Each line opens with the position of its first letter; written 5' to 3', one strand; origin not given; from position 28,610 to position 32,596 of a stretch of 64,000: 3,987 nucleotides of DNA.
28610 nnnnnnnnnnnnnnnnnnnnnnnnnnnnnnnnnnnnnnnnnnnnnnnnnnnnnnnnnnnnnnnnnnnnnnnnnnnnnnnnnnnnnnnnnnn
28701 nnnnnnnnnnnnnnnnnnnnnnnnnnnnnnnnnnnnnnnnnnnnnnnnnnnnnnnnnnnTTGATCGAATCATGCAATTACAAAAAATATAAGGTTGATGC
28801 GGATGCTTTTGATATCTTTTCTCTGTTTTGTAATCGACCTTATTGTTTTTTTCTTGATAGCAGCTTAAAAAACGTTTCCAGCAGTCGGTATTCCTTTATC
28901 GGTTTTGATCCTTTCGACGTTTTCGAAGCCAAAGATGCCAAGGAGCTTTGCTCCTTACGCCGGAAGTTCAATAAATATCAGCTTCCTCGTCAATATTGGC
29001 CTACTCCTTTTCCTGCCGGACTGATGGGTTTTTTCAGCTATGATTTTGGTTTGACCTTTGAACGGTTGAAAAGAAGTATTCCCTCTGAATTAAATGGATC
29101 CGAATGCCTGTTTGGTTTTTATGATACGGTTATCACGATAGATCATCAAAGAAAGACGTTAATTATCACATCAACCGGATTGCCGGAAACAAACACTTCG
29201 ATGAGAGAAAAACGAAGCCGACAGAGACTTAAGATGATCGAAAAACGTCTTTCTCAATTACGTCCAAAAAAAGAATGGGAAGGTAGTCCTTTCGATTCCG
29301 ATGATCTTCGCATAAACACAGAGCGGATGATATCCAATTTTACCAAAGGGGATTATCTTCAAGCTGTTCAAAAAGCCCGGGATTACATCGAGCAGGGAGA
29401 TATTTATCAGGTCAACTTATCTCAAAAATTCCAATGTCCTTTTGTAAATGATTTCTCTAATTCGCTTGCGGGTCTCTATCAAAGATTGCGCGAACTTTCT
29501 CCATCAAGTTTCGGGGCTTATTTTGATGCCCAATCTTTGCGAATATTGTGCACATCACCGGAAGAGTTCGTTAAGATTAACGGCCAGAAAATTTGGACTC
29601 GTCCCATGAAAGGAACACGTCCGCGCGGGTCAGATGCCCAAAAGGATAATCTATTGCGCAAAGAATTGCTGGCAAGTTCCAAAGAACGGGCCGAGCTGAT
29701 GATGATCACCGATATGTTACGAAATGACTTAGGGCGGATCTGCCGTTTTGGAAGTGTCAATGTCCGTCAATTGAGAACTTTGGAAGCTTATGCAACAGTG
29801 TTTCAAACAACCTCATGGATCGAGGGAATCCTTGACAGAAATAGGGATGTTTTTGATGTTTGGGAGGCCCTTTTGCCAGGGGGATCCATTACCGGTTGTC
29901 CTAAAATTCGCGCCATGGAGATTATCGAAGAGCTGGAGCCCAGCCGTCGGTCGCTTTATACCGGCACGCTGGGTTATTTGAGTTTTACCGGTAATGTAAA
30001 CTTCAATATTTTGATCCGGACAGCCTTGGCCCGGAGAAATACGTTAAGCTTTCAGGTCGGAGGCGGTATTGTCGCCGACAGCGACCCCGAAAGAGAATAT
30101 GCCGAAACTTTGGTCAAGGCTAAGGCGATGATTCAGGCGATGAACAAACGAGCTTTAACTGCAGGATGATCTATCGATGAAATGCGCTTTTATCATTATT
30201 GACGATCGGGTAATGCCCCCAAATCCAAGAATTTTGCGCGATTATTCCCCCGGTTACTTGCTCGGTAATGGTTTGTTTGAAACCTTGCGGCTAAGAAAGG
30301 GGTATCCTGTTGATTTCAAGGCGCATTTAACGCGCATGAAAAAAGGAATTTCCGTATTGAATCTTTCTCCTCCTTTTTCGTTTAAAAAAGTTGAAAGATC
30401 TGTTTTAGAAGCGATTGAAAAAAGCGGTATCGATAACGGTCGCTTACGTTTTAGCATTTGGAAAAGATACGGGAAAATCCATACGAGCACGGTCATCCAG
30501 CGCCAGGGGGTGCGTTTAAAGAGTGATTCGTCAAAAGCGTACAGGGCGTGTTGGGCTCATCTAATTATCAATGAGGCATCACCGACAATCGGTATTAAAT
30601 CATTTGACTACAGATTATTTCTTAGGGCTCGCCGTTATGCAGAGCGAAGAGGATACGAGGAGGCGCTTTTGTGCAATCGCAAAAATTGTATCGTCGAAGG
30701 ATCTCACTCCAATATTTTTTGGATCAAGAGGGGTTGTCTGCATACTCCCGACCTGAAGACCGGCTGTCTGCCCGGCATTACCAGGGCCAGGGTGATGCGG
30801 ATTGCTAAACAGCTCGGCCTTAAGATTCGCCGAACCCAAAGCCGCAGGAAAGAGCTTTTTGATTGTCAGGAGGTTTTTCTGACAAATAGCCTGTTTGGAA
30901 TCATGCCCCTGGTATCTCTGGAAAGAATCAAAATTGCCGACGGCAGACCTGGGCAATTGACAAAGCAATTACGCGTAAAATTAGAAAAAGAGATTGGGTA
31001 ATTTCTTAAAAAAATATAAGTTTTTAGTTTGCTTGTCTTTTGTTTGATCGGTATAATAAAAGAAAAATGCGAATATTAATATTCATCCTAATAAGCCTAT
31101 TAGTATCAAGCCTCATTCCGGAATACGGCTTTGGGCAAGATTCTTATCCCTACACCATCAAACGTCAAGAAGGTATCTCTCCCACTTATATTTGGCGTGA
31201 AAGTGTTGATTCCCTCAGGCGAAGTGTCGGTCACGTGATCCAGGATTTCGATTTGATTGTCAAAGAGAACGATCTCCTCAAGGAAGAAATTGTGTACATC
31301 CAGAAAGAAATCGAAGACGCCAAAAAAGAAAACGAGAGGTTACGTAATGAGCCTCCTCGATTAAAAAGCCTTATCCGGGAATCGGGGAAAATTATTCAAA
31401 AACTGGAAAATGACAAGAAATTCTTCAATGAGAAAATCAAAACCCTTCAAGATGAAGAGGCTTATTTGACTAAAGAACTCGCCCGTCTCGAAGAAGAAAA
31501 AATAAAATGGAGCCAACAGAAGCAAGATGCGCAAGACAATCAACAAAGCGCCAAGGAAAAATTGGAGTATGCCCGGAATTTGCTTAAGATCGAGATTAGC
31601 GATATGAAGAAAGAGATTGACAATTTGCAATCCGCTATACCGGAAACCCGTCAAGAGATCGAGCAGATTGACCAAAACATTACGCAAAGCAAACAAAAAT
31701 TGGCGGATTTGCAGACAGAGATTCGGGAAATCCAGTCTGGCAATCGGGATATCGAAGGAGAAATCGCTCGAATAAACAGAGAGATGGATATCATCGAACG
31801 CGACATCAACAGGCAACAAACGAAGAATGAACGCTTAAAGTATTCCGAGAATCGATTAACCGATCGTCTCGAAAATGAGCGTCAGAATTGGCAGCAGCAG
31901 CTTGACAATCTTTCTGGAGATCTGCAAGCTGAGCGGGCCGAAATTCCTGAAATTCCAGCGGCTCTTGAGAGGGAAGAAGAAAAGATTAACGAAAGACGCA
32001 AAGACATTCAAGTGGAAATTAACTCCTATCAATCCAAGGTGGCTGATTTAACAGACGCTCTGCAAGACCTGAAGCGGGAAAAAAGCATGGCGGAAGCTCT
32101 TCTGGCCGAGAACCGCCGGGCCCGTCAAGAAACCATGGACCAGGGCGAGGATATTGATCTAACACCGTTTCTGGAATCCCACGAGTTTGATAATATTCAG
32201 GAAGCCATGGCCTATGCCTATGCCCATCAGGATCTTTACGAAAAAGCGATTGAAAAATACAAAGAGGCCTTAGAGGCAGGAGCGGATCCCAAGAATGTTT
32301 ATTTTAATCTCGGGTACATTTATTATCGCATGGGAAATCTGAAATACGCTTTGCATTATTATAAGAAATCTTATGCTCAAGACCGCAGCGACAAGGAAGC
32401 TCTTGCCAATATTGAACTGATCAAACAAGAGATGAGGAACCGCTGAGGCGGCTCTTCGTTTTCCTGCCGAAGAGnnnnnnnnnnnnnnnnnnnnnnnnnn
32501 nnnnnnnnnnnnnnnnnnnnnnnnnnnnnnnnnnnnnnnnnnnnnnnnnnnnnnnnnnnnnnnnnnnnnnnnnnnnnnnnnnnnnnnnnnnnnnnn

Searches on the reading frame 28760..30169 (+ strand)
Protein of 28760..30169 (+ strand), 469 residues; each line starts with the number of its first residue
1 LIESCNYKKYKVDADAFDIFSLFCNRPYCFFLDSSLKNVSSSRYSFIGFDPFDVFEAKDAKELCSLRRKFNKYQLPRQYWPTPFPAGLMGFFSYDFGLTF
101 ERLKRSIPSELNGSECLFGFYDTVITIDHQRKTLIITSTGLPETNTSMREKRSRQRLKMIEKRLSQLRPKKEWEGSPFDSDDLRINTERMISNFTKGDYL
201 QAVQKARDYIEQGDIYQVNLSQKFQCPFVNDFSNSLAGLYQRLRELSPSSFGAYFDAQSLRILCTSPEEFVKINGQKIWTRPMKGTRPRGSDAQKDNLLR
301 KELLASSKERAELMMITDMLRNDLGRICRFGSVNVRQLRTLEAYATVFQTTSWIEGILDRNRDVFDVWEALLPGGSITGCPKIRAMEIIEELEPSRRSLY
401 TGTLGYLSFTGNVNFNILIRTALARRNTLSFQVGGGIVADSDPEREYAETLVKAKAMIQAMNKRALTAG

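Call 36: search_protein_families(library=pfam, proteins=[window:28760-30169:+], max_evalue=0.001)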
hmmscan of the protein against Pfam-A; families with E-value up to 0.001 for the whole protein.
window:28760-30169:+ (469 aa): 2 families
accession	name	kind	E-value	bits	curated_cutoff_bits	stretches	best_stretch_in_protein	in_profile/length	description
PF00425.24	Chorismate_bind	-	3e-87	292.9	27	1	197-453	3-257/257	chorismate binding enzyme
PF04715.19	Anth_synt_I_N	-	2.3e-19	70.5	23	1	25-136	14-140/140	Anthranilate synthase component I, N terminal region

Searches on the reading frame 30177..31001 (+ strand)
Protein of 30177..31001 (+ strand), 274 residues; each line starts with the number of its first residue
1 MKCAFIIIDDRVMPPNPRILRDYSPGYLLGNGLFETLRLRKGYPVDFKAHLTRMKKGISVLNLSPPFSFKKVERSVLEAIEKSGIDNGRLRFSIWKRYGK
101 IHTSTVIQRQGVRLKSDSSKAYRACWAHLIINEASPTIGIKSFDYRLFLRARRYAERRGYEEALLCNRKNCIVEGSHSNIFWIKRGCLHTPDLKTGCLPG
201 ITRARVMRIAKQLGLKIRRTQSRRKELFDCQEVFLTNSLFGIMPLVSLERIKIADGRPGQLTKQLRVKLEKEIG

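Call 36: search_protein_families(library=pfam, proteins=[window:30177-31001:+], max_evalue=0.001)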
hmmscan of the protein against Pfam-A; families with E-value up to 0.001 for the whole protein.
window:30177-31001:+ (274 aa): 1 family
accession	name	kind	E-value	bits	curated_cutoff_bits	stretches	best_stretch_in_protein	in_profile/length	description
PF01063.24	Aminotran_4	-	1.2e-50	172.8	28.5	1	32-247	1-222/223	Amino-transferase class IV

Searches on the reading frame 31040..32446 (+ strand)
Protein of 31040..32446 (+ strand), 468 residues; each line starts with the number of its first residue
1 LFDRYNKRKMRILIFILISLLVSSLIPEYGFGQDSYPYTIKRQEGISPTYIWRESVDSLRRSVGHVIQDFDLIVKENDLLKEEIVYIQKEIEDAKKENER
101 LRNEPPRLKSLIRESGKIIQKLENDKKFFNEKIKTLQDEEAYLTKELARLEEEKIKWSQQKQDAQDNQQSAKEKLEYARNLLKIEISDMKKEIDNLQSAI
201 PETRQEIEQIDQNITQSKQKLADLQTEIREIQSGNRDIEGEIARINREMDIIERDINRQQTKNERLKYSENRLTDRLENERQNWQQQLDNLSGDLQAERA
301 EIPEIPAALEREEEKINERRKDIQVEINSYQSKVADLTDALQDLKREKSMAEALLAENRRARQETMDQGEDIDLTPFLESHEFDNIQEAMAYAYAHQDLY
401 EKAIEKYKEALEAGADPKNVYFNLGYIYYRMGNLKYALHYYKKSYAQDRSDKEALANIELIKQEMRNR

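Call 36: search_protein_families(library=pfam, proteins=[window:31040-32446:+], max_evalue=0.001)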
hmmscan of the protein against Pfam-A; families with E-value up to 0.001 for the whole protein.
window:31040-32446:+ (468 aa): 8 families
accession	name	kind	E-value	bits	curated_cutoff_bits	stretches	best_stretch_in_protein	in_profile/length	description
PF07719.23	TPR_2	-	6.1e-08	32.6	27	1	420-449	3-32/34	Tetratricopeptide repeat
PF08614.16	ATG16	-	9.3e-07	29.7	33.7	1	174-266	92-184/200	Autophagy protein 16 (ATG16)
PF00515.34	TPR_1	-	9.8e-07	28.8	27.8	1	420-446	3-29/34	Tetratricopeptide repeat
PF13424.12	TPR_12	-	1.7e-06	28.5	30.1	1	386-449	5-76/77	Tetratricopeptide repeat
PF13414.12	TPR_11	-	1e-05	25.6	26.8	1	393-432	3-42/42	TPR repeat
PF25450.1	Rab11-FIP3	-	0.00014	22.6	31.9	0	181-246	58-122/125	Rab11-FIP3-like domain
PF10473.14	CENP-F_leu_zip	-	0.00014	22.4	34.5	0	126-245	5-120/140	Leucine-rich repeats of kinetochore protein Cenp-F/LEK1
PF09787.14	Golgin_A5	-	0.00042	20.4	31.7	0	174-273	51-148/305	Golgin subfamily A member 5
